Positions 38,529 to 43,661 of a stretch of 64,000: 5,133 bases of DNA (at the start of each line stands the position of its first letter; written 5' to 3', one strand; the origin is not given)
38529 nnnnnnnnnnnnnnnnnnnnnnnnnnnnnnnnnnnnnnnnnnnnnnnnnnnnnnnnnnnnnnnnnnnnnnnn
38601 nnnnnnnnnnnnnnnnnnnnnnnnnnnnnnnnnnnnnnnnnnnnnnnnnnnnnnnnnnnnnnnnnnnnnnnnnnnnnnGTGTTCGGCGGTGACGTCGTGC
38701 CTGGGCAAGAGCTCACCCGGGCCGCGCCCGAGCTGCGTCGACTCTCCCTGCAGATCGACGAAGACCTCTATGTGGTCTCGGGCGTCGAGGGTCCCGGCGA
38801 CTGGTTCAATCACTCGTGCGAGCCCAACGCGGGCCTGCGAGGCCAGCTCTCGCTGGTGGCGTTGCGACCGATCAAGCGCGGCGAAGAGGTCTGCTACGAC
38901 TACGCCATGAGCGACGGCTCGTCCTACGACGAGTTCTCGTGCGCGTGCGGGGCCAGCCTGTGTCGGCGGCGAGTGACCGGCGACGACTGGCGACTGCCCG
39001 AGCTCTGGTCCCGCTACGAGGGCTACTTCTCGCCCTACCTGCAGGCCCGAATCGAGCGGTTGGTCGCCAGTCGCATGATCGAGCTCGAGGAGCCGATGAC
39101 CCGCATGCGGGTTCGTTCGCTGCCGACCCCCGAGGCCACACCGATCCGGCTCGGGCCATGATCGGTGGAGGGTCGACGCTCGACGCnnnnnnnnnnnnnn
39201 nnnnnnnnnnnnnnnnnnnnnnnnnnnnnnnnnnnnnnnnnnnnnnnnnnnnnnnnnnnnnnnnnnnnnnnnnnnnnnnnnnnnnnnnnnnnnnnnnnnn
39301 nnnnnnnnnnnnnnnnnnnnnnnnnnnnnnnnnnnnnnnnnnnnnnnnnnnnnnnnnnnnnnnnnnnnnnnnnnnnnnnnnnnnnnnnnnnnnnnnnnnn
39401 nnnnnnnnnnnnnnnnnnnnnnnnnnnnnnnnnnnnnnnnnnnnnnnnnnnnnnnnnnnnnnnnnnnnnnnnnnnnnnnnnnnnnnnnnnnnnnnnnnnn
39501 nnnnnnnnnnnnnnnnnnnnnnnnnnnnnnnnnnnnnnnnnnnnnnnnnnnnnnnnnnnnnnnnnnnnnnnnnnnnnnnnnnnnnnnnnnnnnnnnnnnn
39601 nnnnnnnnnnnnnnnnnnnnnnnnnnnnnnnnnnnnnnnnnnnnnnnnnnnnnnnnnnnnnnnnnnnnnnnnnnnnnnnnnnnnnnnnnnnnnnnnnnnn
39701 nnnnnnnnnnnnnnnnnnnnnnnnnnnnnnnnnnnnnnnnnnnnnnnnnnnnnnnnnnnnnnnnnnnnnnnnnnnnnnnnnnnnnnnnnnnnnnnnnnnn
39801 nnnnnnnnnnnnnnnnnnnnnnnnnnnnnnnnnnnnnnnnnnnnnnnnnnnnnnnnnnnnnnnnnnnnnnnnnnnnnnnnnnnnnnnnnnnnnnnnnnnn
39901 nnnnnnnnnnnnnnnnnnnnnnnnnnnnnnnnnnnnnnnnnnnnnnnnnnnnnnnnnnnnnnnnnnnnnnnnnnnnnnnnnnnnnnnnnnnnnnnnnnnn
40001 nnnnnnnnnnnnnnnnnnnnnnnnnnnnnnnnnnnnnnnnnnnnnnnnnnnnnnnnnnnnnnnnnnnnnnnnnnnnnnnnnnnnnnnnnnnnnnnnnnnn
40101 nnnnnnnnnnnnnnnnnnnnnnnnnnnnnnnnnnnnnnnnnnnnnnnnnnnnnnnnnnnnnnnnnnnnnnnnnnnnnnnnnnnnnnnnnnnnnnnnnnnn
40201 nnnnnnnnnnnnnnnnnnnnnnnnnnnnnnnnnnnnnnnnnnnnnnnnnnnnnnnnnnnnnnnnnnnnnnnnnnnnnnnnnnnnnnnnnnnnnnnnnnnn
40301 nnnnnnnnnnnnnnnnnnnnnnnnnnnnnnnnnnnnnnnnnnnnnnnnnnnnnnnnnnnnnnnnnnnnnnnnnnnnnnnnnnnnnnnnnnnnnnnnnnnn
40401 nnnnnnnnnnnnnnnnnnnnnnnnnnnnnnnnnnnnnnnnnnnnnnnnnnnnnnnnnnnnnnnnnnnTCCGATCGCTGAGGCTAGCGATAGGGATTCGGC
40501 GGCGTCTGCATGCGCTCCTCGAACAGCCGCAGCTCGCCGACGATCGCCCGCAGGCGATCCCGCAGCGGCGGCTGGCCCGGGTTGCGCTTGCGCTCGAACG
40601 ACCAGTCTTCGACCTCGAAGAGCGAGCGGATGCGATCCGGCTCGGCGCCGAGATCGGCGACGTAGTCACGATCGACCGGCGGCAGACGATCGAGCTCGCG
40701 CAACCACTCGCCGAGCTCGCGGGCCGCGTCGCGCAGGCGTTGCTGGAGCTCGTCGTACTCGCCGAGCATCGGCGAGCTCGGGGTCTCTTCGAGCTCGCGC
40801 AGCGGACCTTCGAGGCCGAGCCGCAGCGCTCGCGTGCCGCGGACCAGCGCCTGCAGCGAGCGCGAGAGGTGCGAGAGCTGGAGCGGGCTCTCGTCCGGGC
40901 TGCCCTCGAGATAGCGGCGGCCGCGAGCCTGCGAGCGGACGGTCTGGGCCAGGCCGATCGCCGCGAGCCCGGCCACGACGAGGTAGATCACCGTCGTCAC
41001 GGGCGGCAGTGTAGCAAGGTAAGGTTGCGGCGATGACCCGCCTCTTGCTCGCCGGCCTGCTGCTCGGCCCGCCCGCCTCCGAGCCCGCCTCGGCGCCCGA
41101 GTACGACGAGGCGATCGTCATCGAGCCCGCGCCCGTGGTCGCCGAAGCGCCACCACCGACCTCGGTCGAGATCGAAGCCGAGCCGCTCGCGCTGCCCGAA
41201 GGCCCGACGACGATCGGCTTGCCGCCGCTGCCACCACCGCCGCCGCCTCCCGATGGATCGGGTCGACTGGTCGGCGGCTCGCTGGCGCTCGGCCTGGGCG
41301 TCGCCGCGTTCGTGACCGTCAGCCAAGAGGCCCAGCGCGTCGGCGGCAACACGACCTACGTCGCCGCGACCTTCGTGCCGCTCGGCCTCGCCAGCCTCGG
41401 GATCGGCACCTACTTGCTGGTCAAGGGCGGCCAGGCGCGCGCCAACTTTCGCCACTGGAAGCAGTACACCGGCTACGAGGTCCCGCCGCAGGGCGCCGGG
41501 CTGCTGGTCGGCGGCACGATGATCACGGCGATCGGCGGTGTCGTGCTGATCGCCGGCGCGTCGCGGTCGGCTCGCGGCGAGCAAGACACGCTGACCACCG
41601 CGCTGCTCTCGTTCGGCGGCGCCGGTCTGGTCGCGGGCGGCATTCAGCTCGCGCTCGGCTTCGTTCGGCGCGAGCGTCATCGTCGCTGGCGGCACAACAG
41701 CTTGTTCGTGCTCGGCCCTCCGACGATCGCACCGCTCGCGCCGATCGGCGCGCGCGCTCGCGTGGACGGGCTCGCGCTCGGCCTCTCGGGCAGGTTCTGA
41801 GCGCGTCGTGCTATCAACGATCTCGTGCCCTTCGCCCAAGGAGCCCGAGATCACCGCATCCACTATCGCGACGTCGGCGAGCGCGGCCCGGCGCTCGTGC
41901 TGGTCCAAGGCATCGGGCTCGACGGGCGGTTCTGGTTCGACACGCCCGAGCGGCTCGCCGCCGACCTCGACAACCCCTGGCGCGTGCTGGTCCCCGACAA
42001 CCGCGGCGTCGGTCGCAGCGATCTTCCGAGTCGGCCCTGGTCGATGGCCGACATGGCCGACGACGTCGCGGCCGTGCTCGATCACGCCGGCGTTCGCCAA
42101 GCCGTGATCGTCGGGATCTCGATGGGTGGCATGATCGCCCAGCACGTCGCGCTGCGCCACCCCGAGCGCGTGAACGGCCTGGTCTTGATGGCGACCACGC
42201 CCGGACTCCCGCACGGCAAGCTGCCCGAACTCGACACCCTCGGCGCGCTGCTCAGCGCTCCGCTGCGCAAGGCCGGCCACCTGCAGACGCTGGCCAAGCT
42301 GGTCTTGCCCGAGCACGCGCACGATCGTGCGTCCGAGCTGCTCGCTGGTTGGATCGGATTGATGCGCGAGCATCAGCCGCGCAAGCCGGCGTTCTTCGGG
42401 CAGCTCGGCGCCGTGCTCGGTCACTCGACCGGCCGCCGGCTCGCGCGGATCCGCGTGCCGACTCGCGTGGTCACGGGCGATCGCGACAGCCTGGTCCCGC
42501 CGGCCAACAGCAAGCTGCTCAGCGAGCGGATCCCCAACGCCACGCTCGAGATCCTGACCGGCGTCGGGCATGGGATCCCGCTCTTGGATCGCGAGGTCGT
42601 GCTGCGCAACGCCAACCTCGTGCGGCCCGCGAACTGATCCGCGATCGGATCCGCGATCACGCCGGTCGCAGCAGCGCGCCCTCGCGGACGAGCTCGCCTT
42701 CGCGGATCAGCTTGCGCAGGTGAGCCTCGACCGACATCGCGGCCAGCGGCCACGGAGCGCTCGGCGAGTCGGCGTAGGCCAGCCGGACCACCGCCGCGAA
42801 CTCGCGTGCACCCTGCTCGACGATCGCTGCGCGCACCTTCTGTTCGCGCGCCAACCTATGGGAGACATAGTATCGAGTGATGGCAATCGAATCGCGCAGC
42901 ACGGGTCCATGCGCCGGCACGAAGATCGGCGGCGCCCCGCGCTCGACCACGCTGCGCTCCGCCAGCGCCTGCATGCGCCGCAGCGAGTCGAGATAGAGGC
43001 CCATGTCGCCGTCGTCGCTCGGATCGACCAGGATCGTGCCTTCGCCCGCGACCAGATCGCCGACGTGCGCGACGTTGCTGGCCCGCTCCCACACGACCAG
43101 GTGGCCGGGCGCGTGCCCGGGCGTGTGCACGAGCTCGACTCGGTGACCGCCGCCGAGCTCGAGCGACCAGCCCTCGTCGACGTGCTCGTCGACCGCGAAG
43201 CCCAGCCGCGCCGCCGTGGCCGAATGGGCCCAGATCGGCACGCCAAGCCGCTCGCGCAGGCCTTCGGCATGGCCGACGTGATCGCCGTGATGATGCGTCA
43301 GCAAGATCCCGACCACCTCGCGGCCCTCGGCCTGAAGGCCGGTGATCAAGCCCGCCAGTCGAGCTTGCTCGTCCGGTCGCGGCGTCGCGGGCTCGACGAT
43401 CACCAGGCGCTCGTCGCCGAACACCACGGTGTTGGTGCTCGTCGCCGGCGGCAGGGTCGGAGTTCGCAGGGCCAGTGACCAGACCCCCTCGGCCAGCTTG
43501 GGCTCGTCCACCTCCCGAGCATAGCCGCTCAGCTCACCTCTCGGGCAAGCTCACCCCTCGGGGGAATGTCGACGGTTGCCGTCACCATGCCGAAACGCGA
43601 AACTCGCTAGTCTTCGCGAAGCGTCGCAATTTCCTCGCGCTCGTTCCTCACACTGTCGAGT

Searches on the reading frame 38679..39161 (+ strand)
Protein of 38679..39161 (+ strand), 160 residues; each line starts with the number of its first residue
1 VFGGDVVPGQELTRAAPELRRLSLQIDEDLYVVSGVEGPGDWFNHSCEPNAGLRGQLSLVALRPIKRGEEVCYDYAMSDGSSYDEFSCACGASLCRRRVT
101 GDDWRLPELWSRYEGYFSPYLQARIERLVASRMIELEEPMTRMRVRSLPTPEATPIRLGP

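Call 25: search_protein_families(library=pfam, max_evalue=0.00001, proteins=[window:38679-39161:+])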
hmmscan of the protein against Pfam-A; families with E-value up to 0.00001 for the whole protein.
window:38679-39161:+ (160 aa): 1 family
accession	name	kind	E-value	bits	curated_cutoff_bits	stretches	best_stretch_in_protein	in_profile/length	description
PF00856.33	SET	-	4e-09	37.3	22.4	1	37-75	62-104/105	SET domain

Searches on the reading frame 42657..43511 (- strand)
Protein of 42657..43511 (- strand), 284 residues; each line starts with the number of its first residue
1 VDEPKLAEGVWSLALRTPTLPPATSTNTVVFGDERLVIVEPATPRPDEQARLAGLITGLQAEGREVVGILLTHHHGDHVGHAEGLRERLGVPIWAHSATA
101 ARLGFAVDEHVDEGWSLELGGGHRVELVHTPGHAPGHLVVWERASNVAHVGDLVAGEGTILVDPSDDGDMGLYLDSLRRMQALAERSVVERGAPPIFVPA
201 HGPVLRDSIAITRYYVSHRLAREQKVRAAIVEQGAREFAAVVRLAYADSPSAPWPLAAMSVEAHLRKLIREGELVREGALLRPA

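Call 3: search_protein_families(library=pfam, proteins=[window:42657-43511:-])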
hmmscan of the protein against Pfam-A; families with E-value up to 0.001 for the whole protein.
window:42657-43511:- (284 aa): 3 families
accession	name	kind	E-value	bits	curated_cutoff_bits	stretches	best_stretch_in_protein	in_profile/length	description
PF00753.33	Lactamase_B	-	8e-25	88.4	22.7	1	25-183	5-187/196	Metallo-beta-lactamase superfamily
PF17778.7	BLACT_WH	-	3.4e-07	30.5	22.8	1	240-278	4-42/46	Beta-lactamase associated winged helix domain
PF12706.13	Lactamase_B_2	-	2e-05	24.7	27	1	60-104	25-71/200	Beta-lactamase superfamily domain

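Call 4: search_protein_families(library=ncbifam, proteins=[window:42657-43511:-])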
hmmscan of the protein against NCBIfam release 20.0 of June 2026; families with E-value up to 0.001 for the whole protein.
window:42657-43511:- (284 aa): 12 families
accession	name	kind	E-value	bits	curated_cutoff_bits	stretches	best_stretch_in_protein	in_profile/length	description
TIGR03413.1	GSH_gloB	equivalog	3.2e-16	59.5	200.8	1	55-188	33-159/248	hydroxyacylglutathione hydrolase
NF053820.1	MBLfold_Strvi7410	exception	2.7e-14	53.4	525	2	8-101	7-100/343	Strvi_7410 family MBL fold metallo-hydrolase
NF041804.1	MBL_fold_SolJ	exception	1.3e-12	47.4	350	1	56-186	44-170/224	solanimycin biosynthesis MBL-fold hydrolase SolJ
NF012229.1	bla_class_B_core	domain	3.6e-10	40.2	100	1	30-141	20-137/139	metallo-beta-lactamase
TIGR04558.1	SoxH_rel_PQQ_1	hypoth_equivalog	1.8e-09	37.1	300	1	118-213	143-225/285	quinoprotein relay system zinc metallohydrolase 1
NF033088.2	bla_subclass_B1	equivalog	6.6e-08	32.5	200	1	5-183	10-189/217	subclass B1 metallo-beta-lactamase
NF007597.0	PRK10241.1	equivalog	1.3e-07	31.2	421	1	55-189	35-161/251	hydroxyacylglutathione hydrolase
TIGR04559.1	SoxH_rel_PQQ_2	hypoth_equivalog_domain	4.2e-06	26.4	280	1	106-233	130-244/283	quinoprotein relay system zinc metallohydrolase 2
NF040874.1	blaPJM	exception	2e-05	24.4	630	1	28-106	61-137/301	PJM family subclass B3 metallo-beta-lactamase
NF047964.1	blaMYX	exception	9e-05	21.9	520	1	5-190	57-241/261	MYX family subclass B1 metallo-beta-lactamase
NF001911.0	PRK00685.1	equivalog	0.00013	21.5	144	1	61-127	36-99/228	metal-dependent hydrolase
NF033105.1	bla_subclass_B3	equivalog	0.00073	18.9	240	0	56-103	52-99/257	subclass B3 metallo-beta-lactamase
